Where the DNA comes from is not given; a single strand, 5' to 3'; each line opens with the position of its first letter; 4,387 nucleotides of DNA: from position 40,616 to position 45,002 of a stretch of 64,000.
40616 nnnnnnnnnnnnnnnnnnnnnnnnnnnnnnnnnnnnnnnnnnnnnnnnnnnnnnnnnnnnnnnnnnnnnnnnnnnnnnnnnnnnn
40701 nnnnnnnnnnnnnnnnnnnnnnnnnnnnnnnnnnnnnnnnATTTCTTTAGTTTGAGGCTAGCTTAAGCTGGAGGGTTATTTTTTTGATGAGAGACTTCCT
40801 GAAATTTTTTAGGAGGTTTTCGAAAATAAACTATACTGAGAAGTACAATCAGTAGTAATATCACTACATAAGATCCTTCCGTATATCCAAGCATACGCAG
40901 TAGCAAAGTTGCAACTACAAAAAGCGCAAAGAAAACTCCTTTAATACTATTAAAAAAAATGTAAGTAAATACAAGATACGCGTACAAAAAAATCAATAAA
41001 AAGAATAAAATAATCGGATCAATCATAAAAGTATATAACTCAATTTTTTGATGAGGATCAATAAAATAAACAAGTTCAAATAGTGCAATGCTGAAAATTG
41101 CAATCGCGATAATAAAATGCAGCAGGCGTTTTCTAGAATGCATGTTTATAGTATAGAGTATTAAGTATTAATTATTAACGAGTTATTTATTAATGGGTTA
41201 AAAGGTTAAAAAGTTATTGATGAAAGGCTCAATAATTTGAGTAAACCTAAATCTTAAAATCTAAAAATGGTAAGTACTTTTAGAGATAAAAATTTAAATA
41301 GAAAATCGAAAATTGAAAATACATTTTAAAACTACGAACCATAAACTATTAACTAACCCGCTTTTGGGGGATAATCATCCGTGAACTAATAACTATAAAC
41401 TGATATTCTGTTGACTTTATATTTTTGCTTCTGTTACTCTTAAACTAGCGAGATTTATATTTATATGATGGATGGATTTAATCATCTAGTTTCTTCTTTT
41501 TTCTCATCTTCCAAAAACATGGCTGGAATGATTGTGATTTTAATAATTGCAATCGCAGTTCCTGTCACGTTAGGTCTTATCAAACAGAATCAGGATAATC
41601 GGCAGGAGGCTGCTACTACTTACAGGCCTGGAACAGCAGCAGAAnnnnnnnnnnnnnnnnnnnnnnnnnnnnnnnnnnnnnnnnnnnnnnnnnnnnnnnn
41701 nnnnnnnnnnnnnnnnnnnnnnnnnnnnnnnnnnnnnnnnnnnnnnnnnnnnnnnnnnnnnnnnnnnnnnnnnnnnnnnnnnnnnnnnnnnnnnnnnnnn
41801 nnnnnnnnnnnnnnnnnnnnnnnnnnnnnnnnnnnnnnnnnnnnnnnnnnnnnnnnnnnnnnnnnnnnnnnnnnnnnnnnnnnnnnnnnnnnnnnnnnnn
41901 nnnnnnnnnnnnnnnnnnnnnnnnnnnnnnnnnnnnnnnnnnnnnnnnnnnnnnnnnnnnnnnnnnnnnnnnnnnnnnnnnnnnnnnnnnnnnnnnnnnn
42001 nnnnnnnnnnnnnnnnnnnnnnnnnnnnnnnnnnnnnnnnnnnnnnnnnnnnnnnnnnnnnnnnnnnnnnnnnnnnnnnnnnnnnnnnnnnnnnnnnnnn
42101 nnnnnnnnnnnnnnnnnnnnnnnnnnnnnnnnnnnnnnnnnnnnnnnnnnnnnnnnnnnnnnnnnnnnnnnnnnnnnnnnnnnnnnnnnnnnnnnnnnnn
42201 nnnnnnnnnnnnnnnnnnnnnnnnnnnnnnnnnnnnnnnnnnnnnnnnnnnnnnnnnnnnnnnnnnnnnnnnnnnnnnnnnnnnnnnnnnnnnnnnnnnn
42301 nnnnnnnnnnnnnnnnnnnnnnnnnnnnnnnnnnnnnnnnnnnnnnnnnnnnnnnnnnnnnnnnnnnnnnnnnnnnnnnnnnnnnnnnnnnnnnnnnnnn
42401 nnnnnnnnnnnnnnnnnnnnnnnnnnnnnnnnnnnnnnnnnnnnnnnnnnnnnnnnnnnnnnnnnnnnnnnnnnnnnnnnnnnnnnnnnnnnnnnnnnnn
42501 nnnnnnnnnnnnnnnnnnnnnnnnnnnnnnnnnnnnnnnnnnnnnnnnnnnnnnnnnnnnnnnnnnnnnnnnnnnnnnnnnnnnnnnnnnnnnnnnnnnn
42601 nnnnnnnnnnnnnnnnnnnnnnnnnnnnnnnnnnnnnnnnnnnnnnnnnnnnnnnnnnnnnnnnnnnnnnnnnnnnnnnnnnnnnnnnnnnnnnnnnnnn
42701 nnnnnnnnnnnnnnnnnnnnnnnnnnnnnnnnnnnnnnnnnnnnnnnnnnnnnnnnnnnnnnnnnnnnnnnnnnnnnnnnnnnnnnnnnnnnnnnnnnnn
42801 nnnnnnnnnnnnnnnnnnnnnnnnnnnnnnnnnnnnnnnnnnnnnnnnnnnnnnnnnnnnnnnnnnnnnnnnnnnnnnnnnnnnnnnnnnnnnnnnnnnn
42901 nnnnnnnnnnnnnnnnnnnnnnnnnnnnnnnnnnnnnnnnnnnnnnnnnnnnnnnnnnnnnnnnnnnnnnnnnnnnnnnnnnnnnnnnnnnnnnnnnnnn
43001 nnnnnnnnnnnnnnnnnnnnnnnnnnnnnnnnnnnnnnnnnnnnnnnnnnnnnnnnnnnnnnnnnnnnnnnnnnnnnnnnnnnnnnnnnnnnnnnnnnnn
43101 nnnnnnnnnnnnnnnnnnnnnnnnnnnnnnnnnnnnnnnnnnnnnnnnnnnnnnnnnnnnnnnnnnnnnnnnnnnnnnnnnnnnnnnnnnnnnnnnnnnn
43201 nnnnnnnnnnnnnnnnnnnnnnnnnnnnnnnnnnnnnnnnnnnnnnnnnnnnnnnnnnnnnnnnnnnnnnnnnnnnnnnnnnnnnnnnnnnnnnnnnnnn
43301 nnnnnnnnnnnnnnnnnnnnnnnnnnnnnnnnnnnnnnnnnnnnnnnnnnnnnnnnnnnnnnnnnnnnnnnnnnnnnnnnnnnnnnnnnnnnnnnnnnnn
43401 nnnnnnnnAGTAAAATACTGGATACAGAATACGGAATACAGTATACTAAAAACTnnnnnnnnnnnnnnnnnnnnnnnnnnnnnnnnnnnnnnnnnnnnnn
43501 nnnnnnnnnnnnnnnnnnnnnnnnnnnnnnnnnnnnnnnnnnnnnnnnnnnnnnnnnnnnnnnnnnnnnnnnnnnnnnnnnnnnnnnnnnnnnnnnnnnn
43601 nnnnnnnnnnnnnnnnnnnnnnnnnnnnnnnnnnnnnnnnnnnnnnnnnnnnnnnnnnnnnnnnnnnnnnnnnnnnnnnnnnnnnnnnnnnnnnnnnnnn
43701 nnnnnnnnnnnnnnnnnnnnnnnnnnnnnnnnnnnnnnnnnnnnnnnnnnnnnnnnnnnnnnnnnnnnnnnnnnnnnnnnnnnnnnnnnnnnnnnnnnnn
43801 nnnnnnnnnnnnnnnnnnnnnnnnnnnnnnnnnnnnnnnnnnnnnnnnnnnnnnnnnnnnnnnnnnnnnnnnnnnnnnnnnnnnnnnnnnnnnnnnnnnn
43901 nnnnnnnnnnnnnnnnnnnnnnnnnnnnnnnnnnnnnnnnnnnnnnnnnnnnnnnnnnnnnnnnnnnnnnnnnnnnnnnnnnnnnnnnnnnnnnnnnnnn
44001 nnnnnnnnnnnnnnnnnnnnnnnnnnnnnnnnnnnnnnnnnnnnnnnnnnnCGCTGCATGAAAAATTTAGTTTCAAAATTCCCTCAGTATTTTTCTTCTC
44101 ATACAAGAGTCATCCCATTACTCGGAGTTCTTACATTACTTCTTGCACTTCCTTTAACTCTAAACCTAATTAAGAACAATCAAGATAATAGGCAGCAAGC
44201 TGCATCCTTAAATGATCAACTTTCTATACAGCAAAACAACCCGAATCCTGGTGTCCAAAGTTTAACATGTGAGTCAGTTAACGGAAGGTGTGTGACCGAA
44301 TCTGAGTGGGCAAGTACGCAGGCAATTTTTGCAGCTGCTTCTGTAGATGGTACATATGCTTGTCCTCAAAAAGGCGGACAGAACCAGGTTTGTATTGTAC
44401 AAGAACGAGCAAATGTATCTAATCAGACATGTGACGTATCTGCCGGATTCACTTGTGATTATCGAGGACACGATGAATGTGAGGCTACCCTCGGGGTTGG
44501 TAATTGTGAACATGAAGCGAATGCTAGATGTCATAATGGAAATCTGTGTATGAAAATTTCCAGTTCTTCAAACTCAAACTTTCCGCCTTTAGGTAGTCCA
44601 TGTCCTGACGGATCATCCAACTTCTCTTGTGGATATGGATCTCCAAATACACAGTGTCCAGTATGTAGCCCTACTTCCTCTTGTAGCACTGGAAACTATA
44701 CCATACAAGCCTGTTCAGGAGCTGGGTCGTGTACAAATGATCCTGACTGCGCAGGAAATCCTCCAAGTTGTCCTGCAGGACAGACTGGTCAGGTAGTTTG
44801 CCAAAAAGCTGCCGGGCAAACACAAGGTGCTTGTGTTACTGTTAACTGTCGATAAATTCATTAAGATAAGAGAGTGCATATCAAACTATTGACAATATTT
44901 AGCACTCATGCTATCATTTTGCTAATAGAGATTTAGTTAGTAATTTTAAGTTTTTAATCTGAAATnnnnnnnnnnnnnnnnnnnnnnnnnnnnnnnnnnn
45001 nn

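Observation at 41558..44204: Conserved N-terminal signal-anchor motif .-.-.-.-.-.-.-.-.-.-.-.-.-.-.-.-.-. shared by neighbouring secreted proteins: a candidate dedicated sorting/processing signal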

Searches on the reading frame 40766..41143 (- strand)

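Call 9: search_protein_families(library=pfam, proteins=[window:40766-41143:-], max_evalue=0.1)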
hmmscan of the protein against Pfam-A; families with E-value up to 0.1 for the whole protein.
window:40766-41143:- (126 aa): 0 families

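Call 10: search_protein_families(library=ncbifam, proteins=[window:40766-41143:-], max_evalue=1)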
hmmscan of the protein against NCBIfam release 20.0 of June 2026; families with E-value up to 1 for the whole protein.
window:40766-41143:- (126 aa): 4 families
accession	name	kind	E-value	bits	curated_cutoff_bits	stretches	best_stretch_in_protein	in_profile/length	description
NF047981.1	RC1041_fam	subfamily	0.012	15.4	90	1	44-67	23-46/57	RC1041 family protein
TIGR00164.2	AS_decarb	equivalog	0.21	10.8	230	1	8-35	20-47/215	archaetidylserine decarboxylase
NF003685.0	PRK05305.2-5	equivalog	0.45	9.7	183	0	10-36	25-51/198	phosphatidylserine decarboxylase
NF003680.0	PRK05305.1-5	equivalog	0.65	9.3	262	0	71-116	17-60/217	phosphatidylserine decarboxylase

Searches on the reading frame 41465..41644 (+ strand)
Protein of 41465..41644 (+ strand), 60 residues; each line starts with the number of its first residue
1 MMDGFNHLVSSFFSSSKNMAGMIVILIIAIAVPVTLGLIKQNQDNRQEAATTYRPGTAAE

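Call 76: search_protein_families(library=ncbifam, proteins=[window:41465-41644:+], max_evalue=10)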
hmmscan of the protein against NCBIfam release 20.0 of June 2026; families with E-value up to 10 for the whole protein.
seq(60 aa): 1 family
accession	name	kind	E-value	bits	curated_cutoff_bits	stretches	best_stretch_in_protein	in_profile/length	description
NF040931.1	ABC_arch_GlcT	equivalog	0.057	13.1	360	1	5-40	238-273/278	glucose ABC transporter permease GlcT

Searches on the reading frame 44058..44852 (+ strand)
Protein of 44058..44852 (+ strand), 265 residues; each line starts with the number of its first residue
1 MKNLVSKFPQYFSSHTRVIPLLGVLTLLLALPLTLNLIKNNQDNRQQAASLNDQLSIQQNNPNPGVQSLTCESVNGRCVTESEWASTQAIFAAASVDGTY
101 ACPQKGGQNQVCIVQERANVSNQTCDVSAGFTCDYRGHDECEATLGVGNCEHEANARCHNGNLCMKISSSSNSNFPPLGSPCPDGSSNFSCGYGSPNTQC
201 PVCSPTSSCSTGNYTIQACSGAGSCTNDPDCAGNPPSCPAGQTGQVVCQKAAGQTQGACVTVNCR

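Call 9: search_protein_families(library=pfam, proteins=[window:44058-44852:+], max_evalue=0.1)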
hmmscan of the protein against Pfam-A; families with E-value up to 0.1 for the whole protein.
window:44058-44852:+ (265 aa): 0 families

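Call 10: search_protein_families(library=ncbifam, proteins=[window:44058-44852:+], max_evalue=1)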
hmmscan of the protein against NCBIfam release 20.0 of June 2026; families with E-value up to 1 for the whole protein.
window:44058-44852:+ (265 aa): 0 families

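Call 11: find_encoding_contigs(protein=window:44058-44852:+, flank=10000, max_places=6)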
Protein window:44058-44852:+ (265 aa): 3 contigs read that carry it; 2 places shown.
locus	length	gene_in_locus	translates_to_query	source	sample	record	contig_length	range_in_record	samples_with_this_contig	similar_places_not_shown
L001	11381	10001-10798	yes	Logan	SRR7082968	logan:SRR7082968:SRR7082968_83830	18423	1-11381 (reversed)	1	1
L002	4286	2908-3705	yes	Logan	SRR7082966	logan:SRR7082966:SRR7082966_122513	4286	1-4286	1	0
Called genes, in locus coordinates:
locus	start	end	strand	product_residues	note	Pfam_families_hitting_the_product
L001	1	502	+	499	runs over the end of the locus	-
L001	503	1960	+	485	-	-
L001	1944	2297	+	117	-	-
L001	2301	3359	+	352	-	PF00953:Glycos_transf_4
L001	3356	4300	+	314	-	PF01040:UbiA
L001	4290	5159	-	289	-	PF08308:PEGA (weak), PF06347:SH3_4 (weak), PF08239:SH3_3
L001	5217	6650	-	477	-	PF00133:tRNA-synt_1, PF09334:tRNA-synt_1g, PF00133:tRNA-synt_1, PF01406:tRNA-synt_1e (weak)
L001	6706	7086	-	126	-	-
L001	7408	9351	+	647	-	PF00404:Dockerin_1 (weak)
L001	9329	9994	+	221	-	PF00963:Cohesin (faint)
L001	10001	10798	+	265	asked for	-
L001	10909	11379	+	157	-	?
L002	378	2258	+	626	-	PF00404:Dockerin_1 (weak)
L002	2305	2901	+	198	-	PF00963:Cohesin (faint)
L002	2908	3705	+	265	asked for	-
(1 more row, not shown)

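Call 57: search_protein_families(library=pfam, alignment_id=A5, max_evalue=0.001)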
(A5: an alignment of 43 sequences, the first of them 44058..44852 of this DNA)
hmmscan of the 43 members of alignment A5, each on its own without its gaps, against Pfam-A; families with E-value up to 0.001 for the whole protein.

A. member 1, window:44058-44852:+ (265 aa): 0 families

B. families by the number of members that match (of 43 scanned): 32 families (the first 25 are shown)
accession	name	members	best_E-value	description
PF00404.24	Dockerin_1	12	1.4e-30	Dockerin type I domain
PF00188.32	CAP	6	2.4e-14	Cysteine-rich secretory protein family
PF00963.24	Cohesin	5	3.4e-10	Cohesin domain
PF17210.9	SdrD_B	4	1.1e-09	SdrD B-like domain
PF17957.7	Big_7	2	1.4e-18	Bacterial Ig domain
PF00092.34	VWA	2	3.8e-17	von Willebrand factor type A domain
PF13519.12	VWA_2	2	4.7e-15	von Willebrand factor type A domain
PF00801.26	PKD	2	1.8e-08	PKD domain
PF11790.14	Glyco_hydro_cc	2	4.1e-08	Glycosyl hydrolase catalytic core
PF18911.6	PKD_4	2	3.1e-07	PKD domain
PF02868.21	Peptidase_M4_C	1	2.9e-41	Thermolysin metallopeptidase, alpha-helical domain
PF01229.23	Glyco_hydro_39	1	2.1e-30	Glycosyl hydrolases family 39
PF24517.2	CBM96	1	1.4e-27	Carbohydrate-binding module family 96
PF13229.12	Beta_helix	1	1.8e-15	Right handed beta helix region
PF01447.24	Peptidase_M4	1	2.4e-13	Thermolysin metallopeptidase, catalytic domain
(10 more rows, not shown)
